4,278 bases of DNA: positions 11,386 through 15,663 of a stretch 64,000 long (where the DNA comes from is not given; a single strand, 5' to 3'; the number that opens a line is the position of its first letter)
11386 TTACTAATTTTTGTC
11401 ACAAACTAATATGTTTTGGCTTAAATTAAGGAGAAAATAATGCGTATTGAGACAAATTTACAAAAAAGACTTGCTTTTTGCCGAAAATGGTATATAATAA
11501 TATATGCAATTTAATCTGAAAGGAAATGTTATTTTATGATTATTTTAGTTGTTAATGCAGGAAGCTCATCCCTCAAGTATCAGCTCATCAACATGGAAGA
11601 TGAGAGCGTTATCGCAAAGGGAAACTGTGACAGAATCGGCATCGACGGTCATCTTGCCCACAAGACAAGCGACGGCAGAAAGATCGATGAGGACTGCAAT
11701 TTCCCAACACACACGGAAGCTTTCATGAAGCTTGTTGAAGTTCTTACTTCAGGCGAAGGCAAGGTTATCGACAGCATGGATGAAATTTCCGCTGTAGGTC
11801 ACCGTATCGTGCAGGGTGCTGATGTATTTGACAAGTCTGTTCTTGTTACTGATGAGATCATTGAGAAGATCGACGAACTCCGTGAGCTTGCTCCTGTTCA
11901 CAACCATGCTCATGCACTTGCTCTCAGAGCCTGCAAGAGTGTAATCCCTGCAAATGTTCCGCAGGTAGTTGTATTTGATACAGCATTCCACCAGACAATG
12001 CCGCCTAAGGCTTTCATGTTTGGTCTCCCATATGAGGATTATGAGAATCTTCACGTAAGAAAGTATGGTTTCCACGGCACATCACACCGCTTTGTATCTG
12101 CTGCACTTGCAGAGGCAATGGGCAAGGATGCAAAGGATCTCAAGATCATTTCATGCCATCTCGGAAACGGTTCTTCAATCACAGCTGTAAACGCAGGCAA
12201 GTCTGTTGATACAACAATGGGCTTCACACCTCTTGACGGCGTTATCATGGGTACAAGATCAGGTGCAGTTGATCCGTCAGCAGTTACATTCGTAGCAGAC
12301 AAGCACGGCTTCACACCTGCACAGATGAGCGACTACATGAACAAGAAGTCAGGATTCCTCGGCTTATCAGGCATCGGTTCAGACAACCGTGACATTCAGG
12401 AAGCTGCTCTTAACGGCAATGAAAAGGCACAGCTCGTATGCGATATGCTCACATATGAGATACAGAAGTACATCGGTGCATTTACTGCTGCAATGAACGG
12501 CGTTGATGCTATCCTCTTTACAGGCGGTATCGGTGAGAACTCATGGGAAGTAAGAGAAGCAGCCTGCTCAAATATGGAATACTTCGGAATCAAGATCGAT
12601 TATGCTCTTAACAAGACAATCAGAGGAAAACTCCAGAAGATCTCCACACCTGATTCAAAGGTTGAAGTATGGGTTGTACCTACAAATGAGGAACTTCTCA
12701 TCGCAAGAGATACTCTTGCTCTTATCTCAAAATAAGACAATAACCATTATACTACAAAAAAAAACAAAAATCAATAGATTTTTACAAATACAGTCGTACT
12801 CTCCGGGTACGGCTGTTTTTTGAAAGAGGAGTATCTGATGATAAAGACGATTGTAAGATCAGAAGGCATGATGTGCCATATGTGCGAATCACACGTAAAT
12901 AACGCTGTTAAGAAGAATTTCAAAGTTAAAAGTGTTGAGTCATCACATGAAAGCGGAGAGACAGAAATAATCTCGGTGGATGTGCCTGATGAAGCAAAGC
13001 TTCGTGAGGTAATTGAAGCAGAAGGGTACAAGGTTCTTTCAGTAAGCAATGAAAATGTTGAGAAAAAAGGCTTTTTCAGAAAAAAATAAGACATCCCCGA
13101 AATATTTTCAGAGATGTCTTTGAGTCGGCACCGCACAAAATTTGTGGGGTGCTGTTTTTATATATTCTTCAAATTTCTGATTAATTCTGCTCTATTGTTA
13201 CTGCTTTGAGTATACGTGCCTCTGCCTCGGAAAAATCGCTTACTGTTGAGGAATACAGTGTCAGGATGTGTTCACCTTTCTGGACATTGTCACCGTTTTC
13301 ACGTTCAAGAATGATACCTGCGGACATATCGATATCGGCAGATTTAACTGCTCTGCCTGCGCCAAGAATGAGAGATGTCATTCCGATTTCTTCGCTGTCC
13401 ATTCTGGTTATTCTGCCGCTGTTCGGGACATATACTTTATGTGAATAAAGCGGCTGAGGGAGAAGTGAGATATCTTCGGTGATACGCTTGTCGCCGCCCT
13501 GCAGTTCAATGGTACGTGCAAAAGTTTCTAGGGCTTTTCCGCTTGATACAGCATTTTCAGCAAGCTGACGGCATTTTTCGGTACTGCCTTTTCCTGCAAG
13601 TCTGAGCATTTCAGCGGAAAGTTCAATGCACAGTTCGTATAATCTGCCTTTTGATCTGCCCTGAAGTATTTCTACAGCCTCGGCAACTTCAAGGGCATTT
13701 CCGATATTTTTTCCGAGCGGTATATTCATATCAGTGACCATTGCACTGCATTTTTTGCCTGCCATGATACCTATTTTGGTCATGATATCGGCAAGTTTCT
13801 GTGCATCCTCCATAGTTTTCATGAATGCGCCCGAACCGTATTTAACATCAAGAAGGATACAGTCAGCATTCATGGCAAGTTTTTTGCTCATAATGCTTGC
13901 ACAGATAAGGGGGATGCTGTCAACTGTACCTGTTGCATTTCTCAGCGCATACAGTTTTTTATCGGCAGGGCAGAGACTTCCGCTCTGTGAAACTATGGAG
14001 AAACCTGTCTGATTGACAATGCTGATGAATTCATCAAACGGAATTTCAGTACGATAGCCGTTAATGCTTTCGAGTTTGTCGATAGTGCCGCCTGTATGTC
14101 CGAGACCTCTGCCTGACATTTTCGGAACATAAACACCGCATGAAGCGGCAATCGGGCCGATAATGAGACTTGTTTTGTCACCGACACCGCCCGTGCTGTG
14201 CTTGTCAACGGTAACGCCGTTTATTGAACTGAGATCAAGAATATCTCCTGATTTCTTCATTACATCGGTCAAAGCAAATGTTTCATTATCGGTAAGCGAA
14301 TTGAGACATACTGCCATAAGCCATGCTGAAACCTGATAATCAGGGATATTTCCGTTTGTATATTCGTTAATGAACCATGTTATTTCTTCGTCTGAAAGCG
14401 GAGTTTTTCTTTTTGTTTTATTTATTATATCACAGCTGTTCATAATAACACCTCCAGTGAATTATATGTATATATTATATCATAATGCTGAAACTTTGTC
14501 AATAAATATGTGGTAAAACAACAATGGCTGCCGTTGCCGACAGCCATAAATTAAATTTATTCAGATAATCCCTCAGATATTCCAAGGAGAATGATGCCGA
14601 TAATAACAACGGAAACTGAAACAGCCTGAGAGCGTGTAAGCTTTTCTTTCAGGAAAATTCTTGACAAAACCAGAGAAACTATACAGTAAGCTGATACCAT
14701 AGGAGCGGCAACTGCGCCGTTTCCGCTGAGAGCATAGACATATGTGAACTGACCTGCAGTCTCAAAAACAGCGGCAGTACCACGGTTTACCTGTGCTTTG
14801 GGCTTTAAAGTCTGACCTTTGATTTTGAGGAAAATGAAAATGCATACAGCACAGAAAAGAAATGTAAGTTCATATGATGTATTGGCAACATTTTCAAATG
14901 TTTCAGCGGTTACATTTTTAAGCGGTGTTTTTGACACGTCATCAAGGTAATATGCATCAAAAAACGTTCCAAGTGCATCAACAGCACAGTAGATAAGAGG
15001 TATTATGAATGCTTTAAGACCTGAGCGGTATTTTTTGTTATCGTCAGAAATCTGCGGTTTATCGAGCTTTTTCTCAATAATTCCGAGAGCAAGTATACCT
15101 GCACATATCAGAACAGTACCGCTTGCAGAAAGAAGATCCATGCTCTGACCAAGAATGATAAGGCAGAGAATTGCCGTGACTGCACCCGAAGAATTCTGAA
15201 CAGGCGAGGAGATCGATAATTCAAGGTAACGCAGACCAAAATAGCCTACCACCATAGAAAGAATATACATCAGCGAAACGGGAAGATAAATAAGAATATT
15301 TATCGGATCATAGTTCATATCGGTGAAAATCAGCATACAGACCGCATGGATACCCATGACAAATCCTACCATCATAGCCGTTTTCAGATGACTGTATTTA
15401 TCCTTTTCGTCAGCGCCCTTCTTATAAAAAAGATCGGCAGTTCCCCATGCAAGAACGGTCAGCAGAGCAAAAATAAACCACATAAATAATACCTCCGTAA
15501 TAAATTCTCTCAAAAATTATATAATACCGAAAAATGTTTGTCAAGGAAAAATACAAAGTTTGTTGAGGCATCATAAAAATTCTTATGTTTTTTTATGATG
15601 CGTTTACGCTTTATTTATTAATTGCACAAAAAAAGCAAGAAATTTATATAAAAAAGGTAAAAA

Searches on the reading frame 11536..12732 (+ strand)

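Call 24: search_protein_families(library=pfam, proteins=[window:11536-12732:+], max_evalue=0.001)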
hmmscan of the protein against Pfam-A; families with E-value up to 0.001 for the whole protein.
window:11536-12732:+ (399 aa): 1 family
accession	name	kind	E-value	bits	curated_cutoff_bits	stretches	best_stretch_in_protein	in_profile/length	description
PF00871.23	Acetate_kinase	-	2e-141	471.7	22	1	3-391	2-392/392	Acetokinase family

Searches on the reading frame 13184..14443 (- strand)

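Call 24: search_protein_families(library=pfam, proteins=[window:13184-14443:-], max_evalue=0.001)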
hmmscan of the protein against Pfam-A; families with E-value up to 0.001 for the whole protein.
window:13184-14443:- (420 aa): 3 families
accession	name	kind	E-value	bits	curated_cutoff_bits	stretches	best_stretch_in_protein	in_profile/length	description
PF00591.27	Glycos_transf_3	-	6.7e-42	144.3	27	1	77-305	3-253/253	Glycosyl transferase family, a/b domain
PF07831.19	PYNP_C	-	2.4e-20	72.4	27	1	345-417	2-74/75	Pyrimidine nucleoside phosphorylase C-terminal domain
PF02885.22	Glycos_trans_3N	-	1.1e-18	67.2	26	1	5-66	2-63/63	Glycosyl transferase family, helical bundle domain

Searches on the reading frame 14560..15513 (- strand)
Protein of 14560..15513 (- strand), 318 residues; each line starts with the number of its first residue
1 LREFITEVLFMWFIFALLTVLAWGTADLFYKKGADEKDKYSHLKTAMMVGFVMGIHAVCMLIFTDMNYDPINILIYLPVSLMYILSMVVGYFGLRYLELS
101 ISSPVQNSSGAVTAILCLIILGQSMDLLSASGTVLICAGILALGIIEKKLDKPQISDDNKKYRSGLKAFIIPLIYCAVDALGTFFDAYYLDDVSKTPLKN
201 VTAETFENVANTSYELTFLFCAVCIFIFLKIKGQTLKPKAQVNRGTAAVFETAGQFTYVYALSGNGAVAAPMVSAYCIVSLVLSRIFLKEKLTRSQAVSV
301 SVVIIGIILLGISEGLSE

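Call 24: search_protein_families(library=pfam, proteins=[window:14560-15513:-], max_evalue=0.001)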
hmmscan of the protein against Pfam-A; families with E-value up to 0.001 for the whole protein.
window:14560-15513:- (318 aa): 3 families
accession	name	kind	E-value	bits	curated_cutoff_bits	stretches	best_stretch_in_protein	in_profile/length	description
PF00892.27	EamA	-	1e-22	81.3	28.2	2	11-143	2-133/135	EamA-like transporter family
PF10639.15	TMEM234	-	0.00032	21.2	30.1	0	17-141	2-110/113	Putative transmembrane family 234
PF03151.22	TPT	-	0.00051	20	30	0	215-314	38-139/291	Triose-phosphate Transporter family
